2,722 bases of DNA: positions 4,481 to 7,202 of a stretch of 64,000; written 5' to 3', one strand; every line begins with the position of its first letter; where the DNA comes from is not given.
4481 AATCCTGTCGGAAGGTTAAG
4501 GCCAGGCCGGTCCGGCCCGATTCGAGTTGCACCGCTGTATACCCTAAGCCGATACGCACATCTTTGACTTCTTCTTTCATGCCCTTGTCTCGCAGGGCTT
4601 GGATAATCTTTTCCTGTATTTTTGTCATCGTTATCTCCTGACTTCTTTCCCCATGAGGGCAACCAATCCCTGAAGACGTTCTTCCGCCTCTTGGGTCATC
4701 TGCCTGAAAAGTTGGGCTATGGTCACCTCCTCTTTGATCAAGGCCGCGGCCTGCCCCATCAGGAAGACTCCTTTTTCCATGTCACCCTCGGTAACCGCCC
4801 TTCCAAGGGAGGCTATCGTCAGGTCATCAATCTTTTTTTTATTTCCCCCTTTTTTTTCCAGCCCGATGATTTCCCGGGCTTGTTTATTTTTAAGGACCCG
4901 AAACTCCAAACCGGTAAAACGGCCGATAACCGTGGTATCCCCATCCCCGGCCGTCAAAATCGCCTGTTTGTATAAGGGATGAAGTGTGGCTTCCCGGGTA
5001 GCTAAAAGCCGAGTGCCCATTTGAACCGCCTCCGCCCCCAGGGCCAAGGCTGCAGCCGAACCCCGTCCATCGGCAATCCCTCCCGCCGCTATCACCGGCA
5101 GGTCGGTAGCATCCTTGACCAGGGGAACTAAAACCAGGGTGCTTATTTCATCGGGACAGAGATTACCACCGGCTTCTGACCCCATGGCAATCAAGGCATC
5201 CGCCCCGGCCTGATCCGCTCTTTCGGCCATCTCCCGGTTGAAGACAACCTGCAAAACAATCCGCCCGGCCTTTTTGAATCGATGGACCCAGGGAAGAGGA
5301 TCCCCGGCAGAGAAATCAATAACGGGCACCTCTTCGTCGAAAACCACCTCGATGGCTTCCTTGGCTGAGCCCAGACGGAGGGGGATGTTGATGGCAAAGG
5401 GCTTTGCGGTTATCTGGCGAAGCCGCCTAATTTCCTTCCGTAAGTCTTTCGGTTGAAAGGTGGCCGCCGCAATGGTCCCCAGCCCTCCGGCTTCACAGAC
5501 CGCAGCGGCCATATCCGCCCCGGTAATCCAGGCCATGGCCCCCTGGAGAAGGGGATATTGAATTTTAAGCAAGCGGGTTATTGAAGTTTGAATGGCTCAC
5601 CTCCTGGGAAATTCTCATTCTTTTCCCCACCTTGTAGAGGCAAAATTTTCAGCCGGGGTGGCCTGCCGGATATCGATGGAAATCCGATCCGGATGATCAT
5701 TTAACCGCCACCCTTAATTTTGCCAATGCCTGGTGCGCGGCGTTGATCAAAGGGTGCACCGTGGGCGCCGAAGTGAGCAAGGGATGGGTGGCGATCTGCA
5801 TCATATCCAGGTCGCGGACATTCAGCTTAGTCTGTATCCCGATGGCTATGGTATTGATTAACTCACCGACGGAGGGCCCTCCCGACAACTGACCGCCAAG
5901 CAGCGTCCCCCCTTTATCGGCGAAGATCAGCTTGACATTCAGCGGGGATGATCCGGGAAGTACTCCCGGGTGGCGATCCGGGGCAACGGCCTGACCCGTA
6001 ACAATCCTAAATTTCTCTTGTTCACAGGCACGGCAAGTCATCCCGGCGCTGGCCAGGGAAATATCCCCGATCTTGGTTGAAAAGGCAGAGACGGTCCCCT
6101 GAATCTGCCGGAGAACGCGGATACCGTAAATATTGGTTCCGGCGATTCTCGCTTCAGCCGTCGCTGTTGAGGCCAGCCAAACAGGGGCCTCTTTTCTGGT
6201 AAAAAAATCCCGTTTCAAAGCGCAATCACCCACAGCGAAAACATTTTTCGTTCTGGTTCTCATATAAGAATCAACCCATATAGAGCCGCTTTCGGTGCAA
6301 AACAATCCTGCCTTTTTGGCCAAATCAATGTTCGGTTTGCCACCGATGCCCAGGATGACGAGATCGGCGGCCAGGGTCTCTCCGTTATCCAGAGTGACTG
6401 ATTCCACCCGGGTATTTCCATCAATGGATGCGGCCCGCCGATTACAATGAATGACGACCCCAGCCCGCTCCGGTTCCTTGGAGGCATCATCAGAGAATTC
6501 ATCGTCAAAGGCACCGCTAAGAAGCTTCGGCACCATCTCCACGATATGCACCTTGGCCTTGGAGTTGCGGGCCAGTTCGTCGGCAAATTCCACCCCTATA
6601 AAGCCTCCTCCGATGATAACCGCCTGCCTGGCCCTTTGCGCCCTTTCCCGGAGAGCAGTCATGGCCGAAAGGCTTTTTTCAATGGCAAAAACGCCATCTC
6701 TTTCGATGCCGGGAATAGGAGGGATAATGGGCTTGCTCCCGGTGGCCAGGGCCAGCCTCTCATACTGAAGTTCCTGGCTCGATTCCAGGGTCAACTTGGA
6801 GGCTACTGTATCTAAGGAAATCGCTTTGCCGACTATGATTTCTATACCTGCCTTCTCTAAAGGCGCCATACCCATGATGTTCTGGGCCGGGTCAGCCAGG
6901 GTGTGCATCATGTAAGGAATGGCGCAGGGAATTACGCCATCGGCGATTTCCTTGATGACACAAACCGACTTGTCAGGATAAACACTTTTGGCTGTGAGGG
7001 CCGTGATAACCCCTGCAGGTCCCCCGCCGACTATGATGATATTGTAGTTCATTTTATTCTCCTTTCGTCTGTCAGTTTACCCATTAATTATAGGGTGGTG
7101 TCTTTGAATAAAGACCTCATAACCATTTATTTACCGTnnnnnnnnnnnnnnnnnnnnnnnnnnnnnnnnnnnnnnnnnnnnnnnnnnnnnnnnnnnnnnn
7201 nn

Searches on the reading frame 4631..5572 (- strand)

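Call 31: search_protein_families(library=pfam, max_evalue=0.0001, proteins=[window:4631-5572:-])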
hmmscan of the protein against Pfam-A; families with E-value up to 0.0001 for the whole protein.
window:4631-5572:- (313 aa): 4 families
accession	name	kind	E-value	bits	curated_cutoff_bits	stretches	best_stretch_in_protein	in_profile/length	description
PF03060.21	NMO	-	1.7e-63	215.5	28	2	72-295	104-331/331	Nitronate monooxygenase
PF00478.31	IMPDH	-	4.9e-11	42.7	25.6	1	2-196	31-246/345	IMP dehydrogenase / GMP reductase domain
PF01070.24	FMN_dh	-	9.5e-09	35.2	24.9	1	95-190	212-306/350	FMN-dependent dehydrogenase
PF05690.20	ThiG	-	3.9e-05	23.6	23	0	114-192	135-210/247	Thiazole biosynthesis protein ThiG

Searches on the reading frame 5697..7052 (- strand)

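Call 31: search_protein_families(library=pfam, max_evalue=0.0001, proteins=[window:5697-7052:-])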
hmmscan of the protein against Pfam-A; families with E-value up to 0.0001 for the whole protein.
window:5697-7052:- (451 aa): 9 families
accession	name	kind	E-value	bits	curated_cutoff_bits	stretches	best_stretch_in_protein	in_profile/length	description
PF07992.20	Pyr_redox_2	-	2.4e-58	198.3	26.1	1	3-288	1-278/291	Pyridine nucleotide-disulphide oxidoreductase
PF00070.33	Pyr_redox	-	2.3e-16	60.5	22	1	144-222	2-80/82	Pyridine nucleotide-disulphide oxidoreductase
PF02852.28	Pyr_redox_dim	-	2.9e-11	44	25.3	1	326-429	4-105/110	Pyridine nucleotide-disulphide oxidoreductase, dimerisation domain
PF13738.12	Pyr_redox_3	-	8.7e-10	38.8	30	1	92-275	120-305/305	Pyridine nucleotide-disulphide oxidoreductase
PF13454.12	NAD_binding_9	-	4.7e-09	36.8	21.8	0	173-237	89-153/155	FAD-NAD(P)-binding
PF01266.30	DAO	-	7e-07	29.5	27.9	0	144-174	2-31/353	FAD dependent oxidoreductase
PF03486.20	HI0933_like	-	2.1e-06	27.8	50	0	4-33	2-29/244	HI0933-like protein Rossmann domain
PF13434.12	Lys_Orn_oxgnase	-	3.7e-05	23.5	21.3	0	88-169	139-217/339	L-lysine 6-monooxygenase/L-ornithine 5-monooxygenase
PF13450.12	NAD_binding_8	-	7.7e-05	23.3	21.9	0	146-176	1-30/68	NAD(P)-binding Rossmann-like domain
